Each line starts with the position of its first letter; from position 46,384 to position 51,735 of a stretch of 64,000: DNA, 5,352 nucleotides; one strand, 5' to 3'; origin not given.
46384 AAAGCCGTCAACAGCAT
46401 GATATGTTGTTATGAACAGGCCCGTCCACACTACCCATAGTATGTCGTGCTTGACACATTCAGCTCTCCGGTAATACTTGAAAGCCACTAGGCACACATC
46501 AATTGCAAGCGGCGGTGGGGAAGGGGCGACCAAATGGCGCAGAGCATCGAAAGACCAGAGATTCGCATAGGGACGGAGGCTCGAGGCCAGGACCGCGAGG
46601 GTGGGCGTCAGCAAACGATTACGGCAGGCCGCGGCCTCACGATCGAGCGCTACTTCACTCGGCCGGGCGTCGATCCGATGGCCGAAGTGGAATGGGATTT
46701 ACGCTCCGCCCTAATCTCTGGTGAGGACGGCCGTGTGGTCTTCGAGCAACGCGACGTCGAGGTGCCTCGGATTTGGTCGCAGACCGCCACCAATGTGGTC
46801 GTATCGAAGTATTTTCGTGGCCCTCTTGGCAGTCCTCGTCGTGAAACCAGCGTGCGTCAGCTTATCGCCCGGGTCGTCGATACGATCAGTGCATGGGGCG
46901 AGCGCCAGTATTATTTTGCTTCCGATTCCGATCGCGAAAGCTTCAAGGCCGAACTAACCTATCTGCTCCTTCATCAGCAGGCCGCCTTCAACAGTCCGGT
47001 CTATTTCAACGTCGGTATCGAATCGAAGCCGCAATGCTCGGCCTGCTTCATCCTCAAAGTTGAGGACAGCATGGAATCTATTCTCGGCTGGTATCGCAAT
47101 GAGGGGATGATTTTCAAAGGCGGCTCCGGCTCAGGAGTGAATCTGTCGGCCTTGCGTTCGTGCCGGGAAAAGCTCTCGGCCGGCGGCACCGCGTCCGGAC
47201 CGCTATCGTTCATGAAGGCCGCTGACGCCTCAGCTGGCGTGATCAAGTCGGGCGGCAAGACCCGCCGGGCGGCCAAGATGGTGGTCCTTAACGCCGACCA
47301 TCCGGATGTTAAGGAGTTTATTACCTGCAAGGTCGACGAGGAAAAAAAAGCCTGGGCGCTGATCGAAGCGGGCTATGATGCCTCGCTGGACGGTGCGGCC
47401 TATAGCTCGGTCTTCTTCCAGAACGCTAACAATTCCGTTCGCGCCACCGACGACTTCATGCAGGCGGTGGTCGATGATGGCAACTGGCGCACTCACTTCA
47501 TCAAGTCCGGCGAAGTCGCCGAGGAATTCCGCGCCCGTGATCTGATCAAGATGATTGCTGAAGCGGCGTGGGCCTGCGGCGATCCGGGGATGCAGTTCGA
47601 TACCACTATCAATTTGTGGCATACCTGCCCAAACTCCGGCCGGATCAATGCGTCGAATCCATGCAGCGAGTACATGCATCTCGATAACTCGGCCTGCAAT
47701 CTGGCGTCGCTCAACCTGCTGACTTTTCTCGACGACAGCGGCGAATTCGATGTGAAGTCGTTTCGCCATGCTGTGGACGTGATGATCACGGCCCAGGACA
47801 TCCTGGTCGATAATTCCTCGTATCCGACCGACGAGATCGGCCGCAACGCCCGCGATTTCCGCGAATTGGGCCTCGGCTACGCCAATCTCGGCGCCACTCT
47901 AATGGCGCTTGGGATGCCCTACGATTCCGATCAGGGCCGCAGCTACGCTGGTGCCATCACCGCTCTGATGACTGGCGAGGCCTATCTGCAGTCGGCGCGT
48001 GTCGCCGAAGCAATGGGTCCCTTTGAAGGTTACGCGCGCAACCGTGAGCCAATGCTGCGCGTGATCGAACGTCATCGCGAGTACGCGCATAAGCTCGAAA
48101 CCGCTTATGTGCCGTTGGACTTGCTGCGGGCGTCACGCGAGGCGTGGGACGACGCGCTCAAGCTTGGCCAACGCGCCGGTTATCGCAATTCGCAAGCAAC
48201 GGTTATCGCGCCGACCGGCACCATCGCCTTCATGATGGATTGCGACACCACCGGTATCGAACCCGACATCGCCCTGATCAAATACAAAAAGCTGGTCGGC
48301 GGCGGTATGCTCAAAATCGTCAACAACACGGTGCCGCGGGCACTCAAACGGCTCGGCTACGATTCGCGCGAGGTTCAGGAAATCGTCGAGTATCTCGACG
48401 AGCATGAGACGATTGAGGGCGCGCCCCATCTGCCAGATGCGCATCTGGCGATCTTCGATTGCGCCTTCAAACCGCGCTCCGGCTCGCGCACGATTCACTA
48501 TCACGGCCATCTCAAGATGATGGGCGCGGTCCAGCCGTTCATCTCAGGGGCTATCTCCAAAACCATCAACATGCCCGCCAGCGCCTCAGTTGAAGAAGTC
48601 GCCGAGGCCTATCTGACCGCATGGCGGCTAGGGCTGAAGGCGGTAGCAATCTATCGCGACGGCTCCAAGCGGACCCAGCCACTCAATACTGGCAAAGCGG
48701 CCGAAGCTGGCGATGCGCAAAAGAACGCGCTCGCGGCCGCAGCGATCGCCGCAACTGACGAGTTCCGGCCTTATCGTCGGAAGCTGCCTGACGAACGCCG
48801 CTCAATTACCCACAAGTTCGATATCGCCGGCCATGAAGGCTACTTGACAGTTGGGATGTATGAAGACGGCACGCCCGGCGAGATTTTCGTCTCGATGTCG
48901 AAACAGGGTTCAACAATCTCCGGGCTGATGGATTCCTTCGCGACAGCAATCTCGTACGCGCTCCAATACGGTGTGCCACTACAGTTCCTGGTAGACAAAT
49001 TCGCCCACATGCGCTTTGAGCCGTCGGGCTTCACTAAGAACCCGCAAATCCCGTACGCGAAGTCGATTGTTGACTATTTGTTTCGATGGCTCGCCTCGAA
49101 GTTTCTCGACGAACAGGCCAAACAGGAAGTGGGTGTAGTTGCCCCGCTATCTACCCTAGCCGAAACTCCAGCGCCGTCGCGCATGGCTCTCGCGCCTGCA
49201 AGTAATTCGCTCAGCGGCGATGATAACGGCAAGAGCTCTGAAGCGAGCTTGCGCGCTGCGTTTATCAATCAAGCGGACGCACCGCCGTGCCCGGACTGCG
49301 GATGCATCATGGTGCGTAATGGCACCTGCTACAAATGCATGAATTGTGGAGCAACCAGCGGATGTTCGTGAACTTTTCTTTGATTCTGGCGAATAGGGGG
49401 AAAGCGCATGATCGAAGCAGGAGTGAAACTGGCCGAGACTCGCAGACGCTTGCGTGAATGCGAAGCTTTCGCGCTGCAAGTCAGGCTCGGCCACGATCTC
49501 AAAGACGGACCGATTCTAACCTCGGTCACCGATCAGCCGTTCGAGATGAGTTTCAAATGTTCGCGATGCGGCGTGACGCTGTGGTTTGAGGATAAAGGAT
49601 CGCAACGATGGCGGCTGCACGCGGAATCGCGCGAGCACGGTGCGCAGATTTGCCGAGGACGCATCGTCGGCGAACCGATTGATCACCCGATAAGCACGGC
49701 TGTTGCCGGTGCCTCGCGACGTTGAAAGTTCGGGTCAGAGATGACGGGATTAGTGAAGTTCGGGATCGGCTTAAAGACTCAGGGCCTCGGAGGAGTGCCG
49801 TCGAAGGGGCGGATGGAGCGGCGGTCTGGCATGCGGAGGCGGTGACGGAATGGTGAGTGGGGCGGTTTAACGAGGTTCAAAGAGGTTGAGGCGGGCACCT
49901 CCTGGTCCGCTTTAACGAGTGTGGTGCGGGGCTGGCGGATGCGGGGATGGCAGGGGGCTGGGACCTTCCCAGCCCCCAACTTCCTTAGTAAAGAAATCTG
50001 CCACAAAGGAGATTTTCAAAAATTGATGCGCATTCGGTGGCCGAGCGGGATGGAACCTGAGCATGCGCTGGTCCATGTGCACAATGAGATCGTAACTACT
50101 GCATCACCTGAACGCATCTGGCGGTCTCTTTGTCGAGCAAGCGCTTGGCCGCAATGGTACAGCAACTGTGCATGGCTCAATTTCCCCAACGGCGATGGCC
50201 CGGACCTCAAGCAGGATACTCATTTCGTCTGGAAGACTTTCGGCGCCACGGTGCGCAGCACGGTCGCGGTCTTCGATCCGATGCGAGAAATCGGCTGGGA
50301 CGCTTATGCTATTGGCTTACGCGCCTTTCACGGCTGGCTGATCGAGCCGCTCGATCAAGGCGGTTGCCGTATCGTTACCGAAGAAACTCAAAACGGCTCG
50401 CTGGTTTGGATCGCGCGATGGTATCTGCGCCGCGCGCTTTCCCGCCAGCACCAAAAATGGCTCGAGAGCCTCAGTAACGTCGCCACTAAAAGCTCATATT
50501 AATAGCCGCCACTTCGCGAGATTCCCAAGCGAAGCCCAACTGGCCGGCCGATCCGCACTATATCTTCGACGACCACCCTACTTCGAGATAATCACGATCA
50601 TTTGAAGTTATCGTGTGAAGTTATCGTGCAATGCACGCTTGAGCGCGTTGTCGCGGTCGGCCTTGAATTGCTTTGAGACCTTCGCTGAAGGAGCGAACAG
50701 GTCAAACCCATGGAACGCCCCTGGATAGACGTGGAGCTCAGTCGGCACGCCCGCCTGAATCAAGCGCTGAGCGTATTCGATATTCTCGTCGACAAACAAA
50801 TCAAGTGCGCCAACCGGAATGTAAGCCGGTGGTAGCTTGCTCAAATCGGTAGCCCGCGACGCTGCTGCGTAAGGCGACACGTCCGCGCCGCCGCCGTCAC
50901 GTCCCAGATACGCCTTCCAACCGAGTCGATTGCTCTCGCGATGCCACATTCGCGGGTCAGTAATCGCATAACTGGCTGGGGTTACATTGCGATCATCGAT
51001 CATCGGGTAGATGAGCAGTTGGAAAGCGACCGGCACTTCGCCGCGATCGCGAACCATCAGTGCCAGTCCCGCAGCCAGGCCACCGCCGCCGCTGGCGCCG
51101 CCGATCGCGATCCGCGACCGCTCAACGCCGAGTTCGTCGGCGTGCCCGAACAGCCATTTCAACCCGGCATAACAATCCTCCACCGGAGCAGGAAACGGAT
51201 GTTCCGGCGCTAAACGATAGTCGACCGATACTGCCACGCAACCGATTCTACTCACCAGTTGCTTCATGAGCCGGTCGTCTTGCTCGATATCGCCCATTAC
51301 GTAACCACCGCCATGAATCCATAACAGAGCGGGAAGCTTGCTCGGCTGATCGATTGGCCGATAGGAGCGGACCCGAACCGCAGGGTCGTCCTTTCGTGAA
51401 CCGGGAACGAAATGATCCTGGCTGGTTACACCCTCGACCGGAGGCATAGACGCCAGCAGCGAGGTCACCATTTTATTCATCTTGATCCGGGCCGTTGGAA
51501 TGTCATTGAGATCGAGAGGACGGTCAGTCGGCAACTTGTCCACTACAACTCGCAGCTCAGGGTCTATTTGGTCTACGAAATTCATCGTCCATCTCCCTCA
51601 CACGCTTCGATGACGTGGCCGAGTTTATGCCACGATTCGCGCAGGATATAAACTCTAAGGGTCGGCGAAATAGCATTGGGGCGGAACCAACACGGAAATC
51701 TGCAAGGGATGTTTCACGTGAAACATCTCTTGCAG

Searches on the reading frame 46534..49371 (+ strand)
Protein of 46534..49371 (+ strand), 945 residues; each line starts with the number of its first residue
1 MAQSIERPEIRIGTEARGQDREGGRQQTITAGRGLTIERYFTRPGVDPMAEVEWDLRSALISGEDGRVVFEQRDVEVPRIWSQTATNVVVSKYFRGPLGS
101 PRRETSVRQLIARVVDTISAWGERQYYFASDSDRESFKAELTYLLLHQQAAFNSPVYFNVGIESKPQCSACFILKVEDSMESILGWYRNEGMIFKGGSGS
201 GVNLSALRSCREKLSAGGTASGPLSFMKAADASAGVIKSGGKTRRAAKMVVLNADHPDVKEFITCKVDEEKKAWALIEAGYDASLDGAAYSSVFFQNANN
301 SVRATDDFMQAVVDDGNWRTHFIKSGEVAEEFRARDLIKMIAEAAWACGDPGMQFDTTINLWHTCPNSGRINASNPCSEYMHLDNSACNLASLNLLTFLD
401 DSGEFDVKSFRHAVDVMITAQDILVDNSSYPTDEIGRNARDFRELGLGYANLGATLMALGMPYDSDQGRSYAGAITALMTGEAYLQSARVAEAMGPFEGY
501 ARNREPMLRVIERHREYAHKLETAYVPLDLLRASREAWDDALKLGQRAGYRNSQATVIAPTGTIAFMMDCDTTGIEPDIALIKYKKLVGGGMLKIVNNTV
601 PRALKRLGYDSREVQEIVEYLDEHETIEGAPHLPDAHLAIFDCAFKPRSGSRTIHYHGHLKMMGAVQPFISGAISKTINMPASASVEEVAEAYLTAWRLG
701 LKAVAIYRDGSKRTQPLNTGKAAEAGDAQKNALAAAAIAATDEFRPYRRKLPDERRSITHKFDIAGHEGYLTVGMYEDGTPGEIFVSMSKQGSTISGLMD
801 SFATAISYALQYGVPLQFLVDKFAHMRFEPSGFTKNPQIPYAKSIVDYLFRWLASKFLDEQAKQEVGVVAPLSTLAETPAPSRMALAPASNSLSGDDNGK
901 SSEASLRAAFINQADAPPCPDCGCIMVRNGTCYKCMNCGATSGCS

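Call 44: search_protein_families(library=pfam, proteins=[window:46534-49371:+], max_evalue=0.00001)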
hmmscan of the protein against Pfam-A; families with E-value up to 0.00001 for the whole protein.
window:46534-49371:+ (945 aa): 3 families
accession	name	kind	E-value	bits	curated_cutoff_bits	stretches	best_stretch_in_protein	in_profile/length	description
PF02867.20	Ribonuc_red_lgC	-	1.1e-142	476.8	23.9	1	169-707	1-523/523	Ribonucleotide reductase, barrel domain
PF08471.15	Ribonuc_red_2_N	-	1.4e-20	73.8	27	1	65-148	1-103/103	Class II vitamin B12-dependent ribonucleotide reductase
PF12637.14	TSCPD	-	1.4e-11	44.9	22.8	1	766-854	13-85/88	TSCPD domain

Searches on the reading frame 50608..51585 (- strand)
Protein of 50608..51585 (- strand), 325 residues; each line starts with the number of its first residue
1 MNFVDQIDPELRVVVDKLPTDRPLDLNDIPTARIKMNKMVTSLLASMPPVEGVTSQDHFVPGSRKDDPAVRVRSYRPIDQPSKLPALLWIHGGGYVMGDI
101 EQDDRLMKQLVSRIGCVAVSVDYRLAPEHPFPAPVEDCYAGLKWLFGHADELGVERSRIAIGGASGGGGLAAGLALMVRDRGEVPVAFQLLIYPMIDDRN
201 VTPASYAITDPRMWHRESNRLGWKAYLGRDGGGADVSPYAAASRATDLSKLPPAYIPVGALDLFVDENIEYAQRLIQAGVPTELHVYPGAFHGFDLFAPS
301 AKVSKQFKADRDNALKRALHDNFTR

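Call 44: search_protein_families(library=pfam, proteins=[window:50608-51585:-], max_evalue=0.00001)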
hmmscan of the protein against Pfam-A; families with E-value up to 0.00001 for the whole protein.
window:50608-51585:- (325 aa): 4 families
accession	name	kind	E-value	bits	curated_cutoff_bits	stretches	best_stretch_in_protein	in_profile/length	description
PF07859.19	Abhydrolase_3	-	2.8e-65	220.4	25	1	87-294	1-208/210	alpha/beta hydrolase fold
PF20434.5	BD-FAE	-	2.2e-23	83.3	26.8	1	75-177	4-109/215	BD-FAE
PF00135.34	COesterase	-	2.7e-08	33.7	27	1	77-177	93-203/515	Carboxylesterase family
PF00326.27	Peptidase_S9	-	4.3e-06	26.8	22.6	0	204-294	94-189/213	Prolyl oligopeptidase family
